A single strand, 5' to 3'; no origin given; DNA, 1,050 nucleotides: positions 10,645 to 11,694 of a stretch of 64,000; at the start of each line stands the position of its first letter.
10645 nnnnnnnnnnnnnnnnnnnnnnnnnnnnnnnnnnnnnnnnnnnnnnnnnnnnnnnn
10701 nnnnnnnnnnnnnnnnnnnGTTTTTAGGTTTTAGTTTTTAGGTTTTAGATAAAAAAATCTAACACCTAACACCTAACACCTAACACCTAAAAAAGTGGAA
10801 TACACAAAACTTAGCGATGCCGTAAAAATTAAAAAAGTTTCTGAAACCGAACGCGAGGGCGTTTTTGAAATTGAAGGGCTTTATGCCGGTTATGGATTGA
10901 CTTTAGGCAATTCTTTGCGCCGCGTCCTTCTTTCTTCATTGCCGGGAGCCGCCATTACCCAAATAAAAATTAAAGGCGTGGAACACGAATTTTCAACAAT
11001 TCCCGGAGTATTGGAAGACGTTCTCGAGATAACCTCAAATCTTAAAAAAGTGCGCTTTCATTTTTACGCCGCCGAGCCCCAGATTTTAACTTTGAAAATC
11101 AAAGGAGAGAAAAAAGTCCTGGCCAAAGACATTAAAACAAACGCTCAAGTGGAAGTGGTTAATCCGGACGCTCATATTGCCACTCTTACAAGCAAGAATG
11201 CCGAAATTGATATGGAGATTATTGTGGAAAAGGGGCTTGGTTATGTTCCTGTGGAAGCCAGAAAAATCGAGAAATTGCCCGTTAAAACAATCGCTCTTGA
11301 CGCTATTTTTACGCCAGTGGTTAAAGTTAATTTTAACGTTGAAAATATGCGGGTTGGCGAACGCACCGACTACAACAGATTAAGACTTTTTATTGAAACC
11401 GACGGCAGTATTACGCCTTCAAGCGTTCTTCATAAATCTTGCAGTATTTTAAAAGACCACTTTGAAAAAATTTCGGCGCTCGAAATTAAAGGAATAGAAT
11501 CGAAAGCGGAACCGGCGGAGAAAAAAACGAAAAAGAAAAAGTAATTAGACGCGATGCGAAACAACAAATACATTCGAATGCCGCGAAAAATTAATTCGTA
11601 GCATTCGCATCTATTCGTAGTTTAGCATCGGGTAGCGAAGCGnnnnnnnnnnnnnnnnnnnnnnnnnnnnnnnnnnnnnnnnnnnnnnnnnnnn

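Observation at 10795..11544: rpoA encodes only the alpha N-terminal domain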

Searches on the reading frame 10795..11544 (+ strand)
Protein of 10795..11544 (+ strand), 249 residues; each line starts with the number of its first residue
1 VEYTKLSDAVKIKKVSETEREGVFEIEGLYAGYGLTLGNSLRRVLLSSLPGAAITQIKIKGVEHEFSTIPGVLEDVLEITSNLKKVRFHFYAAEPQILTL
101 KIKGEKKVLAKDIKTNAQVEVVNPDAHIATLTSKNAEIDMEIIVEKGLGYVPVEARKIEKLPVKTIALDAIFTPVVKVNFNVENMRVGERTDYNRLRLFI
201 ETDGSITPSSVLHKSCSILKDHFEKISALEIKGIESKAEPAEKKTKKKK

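Call 4: search_protein_families(library=pfam, proteins=[window:10795-11544:+], max_evalue=1)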
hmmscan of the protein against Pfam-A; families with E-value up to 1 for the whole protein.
window:10795-11544:+ (249 aa): 3 families
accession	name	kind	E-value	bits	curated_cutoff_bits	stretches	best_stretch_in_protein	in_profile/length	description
PF01000.31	RNA_pol_A_bac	-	1.6e-33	115.8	33.9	1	57-173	1-119/119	RNA polymerase Rpb3/RpoA insert domain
PF01193.29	RNA_pol_L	-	2.9e-22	78.6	24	1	31-223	5-74/74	RNA polymerase Rpb3/Rpb11 dimerisation domain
PF13656.11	RNA_pol_L_2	-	0.0015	18.6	27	1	194-226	40-72/75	RNA polymerase Rpb3/Rpb11 dimerisation domain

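Call 5: search_protein_families(library=ncbifam, proteins=[window:10795-11544:+], max_evalue=1)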
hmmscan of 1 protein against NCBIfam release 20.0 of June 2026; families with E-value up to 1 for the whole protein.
window:10795-11544:+ (249 aa): 10 families
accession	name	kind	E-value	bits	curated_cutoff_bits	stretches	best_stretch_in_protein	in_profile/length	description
NF003519.0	PRK05182.2-5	equivalog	4e-85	285.6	277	1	5-247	5-247/320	DNA-directed RNA polymerase subunit alpha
NF003516.0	PRK05182.2-2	equivalog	6.5e-76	255.5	353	1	12-244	11-242/315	DNA-directed RNA polymerase subunit alpha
NF003513.0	PRK05182.1-2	equivalog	1.6e-75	254.2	302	1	7-242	12-242/338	DNA-directed RNA polymerase subunit alpha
TIGR02027.1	rpoA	equivalog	1.9e-75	253.8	227.8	1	22-244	2-227/298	DNA-directed RNA polymerase subunit alpha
NF003515.0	PRK05182.2-1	equivalog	3.5e-73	246.6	406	1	10-232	9-230/314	DNA-directed RNA polymerase subunit alpha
NF003517.0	PRK05182.2-3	equivalog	3.5e-64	217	356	1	6-246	10-253/344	DNA-directed RNA polymerase subunit alpha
NF003514.0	PRK05182.1-4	equivalog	2.9e-63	213.5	434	1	19-246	16-244/338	DNA-directed RNA polymerase subunit alpha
NF003518.0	PRK05182.2-4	equivalog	1.3e-62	211.8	523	1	11-229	8-225/312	DNA-directed RNA polymerase subunit alpha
NF001988.0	PRK00783.1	equivalog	9e-10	38.6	153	2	183-226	214-257/266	DNA-directed RNA polymerase subunit D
NF011548.0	PRK14979.1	equivalog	0.0059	16.8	194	1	33-144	22-128/195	DNA-directed RNA polymerase subunit D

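Call 9: find_homologous_proteins(query=window:10795-11544:+)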
Query window:10795-11544:+ (249 aa): 8000 proteins with E <= 0.001 among 8000 candidates; the best 120 are listed.
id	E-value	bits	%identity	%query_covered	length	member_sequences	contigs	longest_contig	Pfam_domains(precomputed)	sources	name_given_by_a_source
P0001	3.6e-145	500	97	96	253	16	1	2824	PF01000.32,PF01193.30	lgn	-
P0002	3.1e-130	451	85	96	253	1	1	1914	PF01000.32,PF01193.30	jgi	jgi:DNA-directed RNA polymerase subunit alpha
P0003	6.7e-129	446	85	94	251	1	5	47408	PF01000.32,PF01193.30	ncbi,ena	-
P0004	1.7e-127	442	82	97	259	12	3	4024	PF01000.32,PF01193.30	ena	-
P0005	1.8e-127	442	84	97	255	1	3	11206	PF01000.32,PF01193.30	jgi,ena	-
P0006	2.6e-127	441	83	97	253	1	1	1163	PF01000.32,PF01193.30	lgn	-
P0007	3.5e-127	441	83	97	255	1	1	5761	PF01000.32,PF01193.30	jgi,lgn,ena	-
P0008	6.3e-127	440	83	97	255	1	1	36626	PF01000.32,PF01193.30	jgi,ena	-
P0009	6.9e-127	440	82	96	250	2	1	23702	PF01000.32,PF01193.30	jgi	jgi:DNA-directed RNA polymerase subunit alpha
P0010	8.2e-127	440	85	91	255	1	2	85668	PF01000.32,PF01193.30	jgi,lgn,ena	-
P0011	2.1e-126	438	85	93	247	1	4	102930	PF01000.32,PF01193.30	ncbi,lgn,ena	-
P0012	1.1e-125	436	81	96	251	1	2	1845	PF01000.32,PF01193.30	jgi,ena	-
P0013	3.2e-125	434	81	96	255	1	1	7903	PF01000.32,PF01193.30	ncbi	-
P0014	4.4e-125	434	81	97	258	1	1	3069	PF01000.32,PF01193.30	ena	-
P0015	2.4e-124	431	81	96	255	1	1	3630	PF01000.32,PF01193.30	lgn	-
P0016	3.1e-124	431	82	97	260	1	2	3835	PF01000.32,PF01193.30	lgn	-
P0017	5.6e-124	430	80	98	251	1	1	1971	PF01000.32,PF01193.30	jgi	jgi:DNA-directed RNA polymerase subunit alpha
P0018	7.2e-124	430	81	98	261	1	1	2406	PF01000.32,PF01193.30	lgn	-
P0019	9.5e-124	430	79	100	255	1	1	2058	PF01000.32,PF01193.30,PF13656.12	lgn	-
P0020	2.4e-122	425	80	97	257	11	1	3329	PF01000.32,PF01193.30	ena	-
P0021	2.6e-122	425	82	94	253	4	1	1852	PF01000.32,PF01193.30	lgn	-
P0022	1.0e-121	423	81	94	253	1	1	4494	PF01000.32,PF01193.30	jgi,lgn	jgi:DNA-directed RNA polymerase subunit alpha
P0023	1.6e-121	422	78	96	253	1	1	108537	PF01000.32,PF01193.30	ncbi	-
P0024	1.6e-121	422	82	93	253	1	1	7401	PF01000.32,PF01193.30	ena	-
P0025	2.6e-121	422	78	98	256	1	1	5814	PF01000.32,PF01193.30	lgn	-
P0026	2.7e-121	421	81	92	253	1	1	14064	PF01000.32,PF01193.30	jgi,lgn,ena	-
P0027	3.7e-121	421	81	94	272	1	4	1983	PF01000.32,PF01193.30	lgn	-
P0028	7.1e-121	420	80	94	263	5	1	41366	PF01000.32,PF01193.30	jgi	jgi:DNA-directed RNA polymerase subunit alpha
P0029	9.7e-121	420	80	93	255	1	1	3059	PF01000.32,PF01193.30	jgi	-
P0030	1.4e-120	419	80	95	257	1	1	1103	PF01000.32,PF01193.30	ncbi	-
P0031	3.4e-120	418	81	93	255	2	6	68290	PF01000.32,PF01193.30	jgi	-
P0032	4.3e-120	418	77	98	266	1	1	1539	PF01000.32,PF01193.30,PF13656.12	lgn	-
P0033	4.6e-120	417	78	96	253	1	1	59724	PF01000.32,PF01193.30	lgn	-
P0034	4.7e-120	417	79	100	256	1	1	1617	PF01000.32,PF01193.30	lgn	-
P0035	5.0e-120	417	79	97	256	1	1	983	PF01000.32,PF01193.30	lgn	-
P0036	7.6e-120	417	79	94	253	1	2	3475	PF01000.32,PF01193.30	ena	-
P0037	1.2e-119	416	79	93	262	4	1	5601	PF01000.32,PF01193.30,PF13656.12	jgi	-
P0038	1.2e-119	416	80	94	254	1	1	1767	PF01000.32,PF01193.30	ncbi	-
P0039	1.4e-119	416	79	95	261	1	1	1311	PF01000.32,PF01193.30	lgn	-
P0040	1.7e-119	416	78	97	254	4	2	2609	PF01000.32,PF01193.30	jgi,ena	-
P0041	1.7e-119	416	80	96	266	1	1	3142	PF01000.32,PF01193.30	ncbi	-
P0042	2.4e-119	415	79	96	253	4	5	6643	PF01000.32,PF01193.30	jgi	-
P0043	2.6e-119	415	78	96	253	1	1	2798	PF01000.32,PF01193.30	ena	-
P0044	9.9e-119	413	79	96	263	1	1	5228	PF01000.32,PF01193.30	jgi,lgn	jgi:DNA-directed RNA polymerase subunit alpha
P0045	1.9e-118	412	80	93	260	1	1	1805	PF01000.32,PF01193.30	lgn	-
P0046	2.8e-118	412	78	100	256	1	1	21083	PF01000.32,PF01193.30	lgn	-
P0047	8.0e-118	410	79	94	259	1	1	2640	PF01000.32,PF01193.30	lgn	-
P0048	9.5e-118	410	80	93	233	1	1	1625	PF01000.32,PF01193.30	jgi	jgi:DNA-directed RNA polymerase subunit alpha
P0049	2.1e-117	409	79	92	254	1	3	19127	PF01000.32,PF01193.30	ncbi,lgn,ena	-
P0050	2.4e-117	409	81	93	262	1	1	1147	PF01000.32,PF01193.30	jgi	jgi:DNA-directed RNA polymerase subunit alpha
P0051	2.5e-117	409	77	97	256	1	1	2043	PF01000.32,PF01193.30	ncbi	-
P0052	3.0e-117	408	76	98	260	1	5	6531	PF01000.32,PF01193.30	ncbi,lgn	-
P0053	6.7e-117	407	81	91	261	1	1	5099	PF01000.32,PF01193.30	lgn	-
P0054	9.5e-117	407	80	92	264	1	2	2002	PF01000.32,PF01193.30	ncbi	-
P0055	1.1e-116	406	78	94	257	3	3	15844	PF01000.32,PF01193.30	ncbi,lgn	-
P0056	1.3e-116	406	79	92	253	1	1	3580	PF01000.32,PF01193.30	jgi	-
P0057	1.4e-116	406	77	96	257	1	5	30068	PF01000.32,PF01193.30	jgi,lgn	jgi:DNA-directed RNA polymerase subunit alpha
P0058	2.4e-116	405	76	97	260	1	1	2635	PF01000.32,PF01193.30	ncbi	-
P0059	2.7e-116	405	73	100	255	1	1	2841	PF01000.32,PF01193.30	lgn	-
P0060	2.8e-116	405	76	96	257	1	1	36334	PF01000.32,PF01193.30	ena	-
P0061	4.2e-116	405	76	96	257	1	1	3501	PF01000.32,PF01193.30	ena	-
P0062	1.8e-115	402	76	96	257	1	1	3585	PF01000.32,PF01193.30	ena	-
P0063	2.0e-115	402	78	91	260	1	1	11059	PF01000.32,PF01193.30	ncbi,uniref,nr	ncbi:DNA-directed RNA polymerase subunit alpha [Candidatus Wolfebacteria bacterium RBG_13_41_7]|unir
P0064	2.7e-115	402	76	98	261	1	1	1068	PF01000.32,PF01193.30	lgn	-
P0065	3.3e-115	402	75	93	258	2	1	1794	PF01000.32,PF01193.30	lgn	-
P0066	1.2e-114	400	74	98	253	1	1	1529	PF01000.32,PF01193.30,PF13656.12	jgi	jgi:DNA-directed RNA polymerase subunit alpha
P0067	1.7e-114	399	78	95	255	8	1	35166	PF01000.32,PF01193.30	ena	-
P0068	1.8e-114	399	78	95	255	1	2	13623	PF01000.32,PF01193.30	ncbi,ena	ncbi:MAG: DNA-directed RNA polymerase subunit alpha [Patescibacteria group bacterium]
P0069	2.0e-114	399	77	93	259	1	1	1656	PF01000.32,PF01193.30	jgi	-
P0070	2.6e-114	399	77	93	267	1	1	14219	PF01000.32,PF01193.30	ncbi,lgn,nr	ncbi:DNA-directed RNA polymerase subunit alpha [Candidatus Wolfebacteria bacterium]|nr:DNA-directed 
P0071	2.7e-114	399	78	91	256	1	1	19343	PF01000.32,PF01193.30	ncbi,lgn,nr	ncbi:DNA-directed RNA polymerase subunit alpha [Candidatus Wolfebacteria bacterium]|nr:DNA-directed 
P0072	2.7e-114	399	76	93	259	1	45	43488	PF01000.32,PF01193.30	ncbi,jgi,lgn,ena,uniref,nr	ncbi:DNA-directed RNA polymerase subunit alpha [Candidatus Wolfebacteria bacterium]|uniref:DNA-direc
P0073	3.0e-114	398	73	98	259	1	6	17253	PF01000.32,PF01193.30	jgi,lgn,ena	-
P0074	3.1e-114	398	76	93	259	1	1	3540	PF01000.32,PF01193.30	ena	-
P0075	3.8e-114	398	76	93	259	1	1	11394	PF01000.32,PF01193.30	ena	-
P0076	3.9e-114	398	76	97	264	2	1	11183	PF01000.32,PF01193.30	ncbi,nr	ncbi:MAG: DNA-directed RNA polymerase subunit alpha [Candidatus Wolfebacteria bacterium]|nr:DNA-dire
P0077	4.1e-114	398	76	94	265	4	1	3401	PF01000.32,PF01193.30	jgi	-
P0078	4.3e-114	398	76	93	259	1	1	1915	PF01000.32,PF01193.30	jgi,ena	-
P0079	4.4e-114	398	73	94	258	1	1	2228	PF01000.32,PF01193.30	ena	-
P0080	6.6e-114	397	78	94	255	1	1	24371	PF01000.32,PF01193.30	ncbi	-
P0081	6.8e-114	397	76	93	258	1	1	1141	PF01000.32,PF01193.30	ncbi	-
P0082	7.0e-114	397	76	94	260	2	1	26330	PF01000.32,PF01193.30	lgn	-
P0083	7.4e-114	397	76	91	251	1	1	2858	PF01000.32,PF01193.30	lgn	-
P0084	7.7e-114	397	80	92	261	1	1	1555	PF01000.32,PF01193.30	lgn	-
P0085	7.9e-114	397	76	93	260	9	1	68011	PF01000.32,PF01193.30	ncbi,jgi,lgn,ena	ncbi:MAG: DNA-directed RNA polymerase subunit alpha [Candidatus Paceibacterota bacterium]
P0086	7.9e-114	397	79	91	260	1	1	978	PF01000.32,PF01193.30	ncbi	-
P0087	8.0e-114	397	78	95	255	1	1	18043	PF01000.32,PF01193.30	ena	-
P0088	8.4e-114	397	76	93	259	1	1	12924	PF01000.32,PF01193.30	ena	-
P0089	1.1e-113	397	76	93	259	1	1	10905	PF01000.32,PF01193.30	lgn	-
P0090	1.3e-113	396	75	93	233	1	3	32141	PF01000.32,PF01193.30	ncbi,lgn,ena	-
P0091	1.4e-113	396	78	93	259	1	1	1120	PF01000.32,PF01193.30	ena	-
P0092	1.4e-113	396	79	96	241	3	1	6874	PF01000.32,PF01193.30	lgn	-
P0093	1.9e-113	396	76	93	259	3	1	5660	PF01000.32,PF01193.30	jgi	-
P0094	2.6e-113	395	76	93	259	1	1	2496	PF01000.32,PF01193.30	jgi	-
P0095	4.4e-113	395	78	95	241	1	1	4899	PF01000.32,PF01193.30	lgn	-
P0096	4.5e-113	395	78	95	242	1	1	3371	PF01000.32,PF01193.30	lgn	-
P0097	4.7e-113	395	73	100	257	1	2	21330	PF01000.32,PF01193.30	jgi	jgi:DNA-directed RNA polymerase subunit alpha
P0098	5.0e-113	394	77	93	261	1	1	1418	PF01000.32,PF01193.30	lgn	-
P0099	5.2e-113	394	76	93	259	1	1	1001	PF01000.32,PF01193.30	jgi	-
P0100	7.8e-113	394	75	93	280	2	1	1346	PF01000.32,PF01193.30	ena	-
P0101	1.4e-112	393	76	95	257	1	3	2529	PF01000.32,PF01193.30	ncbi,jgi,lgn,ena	-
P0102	1.4e-112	393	72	100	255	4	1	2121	PF01000.32,PF01193.30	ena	-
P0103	1.4e-112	393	71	100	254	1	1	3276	PF01000.32,PF01193.30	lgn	-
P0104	3.5e-112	392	75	93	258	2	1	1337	PF01000.32,PF01193.30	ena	-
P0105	5.2e-112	391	76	93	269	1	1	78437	PF01000.32,PF01193.30,PF13656.12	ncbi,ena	-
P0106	1.1e-111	390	77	93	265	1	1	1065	PF01000.32,PF01193.30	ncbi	-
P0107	1.2e-111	390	72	98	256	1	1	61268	PF01000.32,PF01193.30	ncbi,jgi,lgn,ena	-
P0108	1.5e-111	390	76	90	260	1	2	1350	PF01000.32,PF01193.30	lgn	-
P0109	1.6e-111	390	76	92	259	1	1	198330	PF01000.32,PF01193.30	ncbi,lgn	-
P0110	2.4e-111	389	74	95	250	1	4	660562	PF01000.32,PF01193.30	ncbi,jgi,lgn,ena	-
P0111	3.1e-111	389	74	97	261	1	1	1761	PF01000.32,PF01193.30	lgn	-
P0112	3.6e-111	388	72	98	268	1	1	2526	PF01000.32,PF01193.30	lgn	-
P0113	5.8e-111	388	77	93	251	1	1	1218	PF01000.32,PF01193.30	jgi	jgi:DNA-directed RNA polymerase subunit alpha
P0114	5.9e-111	388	75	93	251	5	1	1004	PF01000.32,PF01193.30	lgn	-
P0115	6.2e-111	388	74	92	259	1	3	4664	PF01000.32,PF01193.30,PF13656.12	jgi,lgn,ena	-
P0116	1.1e-110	387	71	99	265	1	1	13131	PF01000.32,PF01193.30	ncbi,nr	ncbi:DNA-directed RNA polymerase subunit alpha [Candidatus Wolfebacteria bacterium]|nr:DNA-directed 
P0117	2.0e-110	386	72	100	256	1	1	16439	PF01000.32,PF01193.30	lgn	-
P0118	2.0e-110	386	75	93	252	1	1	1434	PF01000.32,PF01193.30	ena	-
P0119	2.2e-110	386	76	92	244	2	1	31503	PF01000.32,PF01193.30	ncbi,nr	ncbi:DNA-directed RNA polymerase subunit alpha [Candidatus Wolfebacteria bacterium]|nr:DNA-directed 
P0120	2.8e-110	385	76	92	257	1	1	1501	PF01000.32,PF01193.30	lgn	-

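Call 26: find_encoding_contigs(protein=window:10795-11541:+, flank=2000, max_places=4)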
Protein seq(249 aa) (249 aa): 1 contig read that carries it; 1 place shown.
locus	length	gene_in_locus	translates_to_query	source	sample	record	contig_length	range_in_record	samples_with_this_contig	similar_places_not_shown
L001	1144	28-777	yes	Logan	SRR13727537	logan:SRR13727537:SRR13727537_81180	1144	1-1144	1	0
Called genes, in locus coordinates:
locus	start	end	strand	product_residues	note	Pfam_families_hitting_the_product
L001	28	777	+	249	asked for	PF01193:RNA_pol_L, PF01000:RNA_pol_A_bac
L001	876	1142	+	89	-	?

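Call 27: search_protein_representatives(protein=window:10795-11544:+)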
Query: 249 residues. Proteins with E-value up to 0.001 (for the whole library): 9016; up to 1e-10: 5705; up to 1e-30: 1195. The best 150 are listed.
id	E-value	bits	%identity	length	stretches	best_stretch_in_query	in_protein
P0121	1.0e-104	365.6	46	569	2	14-229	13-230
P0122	1.6e-94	332.2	64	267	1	1-245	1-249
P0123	7.2e-79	281.1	42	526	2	11-227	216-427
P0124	6.7e-72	258.3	56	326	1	6-235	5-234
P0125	2.1e-71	256.6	58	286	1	14-242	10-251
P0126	3.1e-71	256.1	55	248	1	11-222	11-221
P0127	5.5e-70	252.0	53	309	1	9-247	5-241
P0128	1.3e-69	250.8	57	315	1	11-217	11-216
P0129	5.0e-69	248.9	59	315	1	20-223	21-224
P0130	2.9e-68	246.4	54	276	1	17-246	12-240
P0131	5.5e-68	245.5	64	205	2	108-247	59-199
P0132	1.7e-66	240.6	52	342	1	11-247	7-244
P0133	2.1e-66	240.3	52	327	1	11-232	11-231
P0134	4.8e-66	239.1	51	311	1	11-227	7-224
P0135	1.0e-65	238.0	54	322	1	15-231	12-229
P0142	6.6e-64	232.1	51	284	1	16-230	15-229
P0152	7.9e-61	222.1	51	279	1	12-247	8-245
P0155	1.5e-60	221.2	49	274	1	22-243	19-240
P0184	2.3e-56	207.4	46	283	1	8-245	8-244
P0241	1.1e-51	192.1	49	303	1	12-228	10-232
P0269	2.2e-50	187.9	46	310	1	7-229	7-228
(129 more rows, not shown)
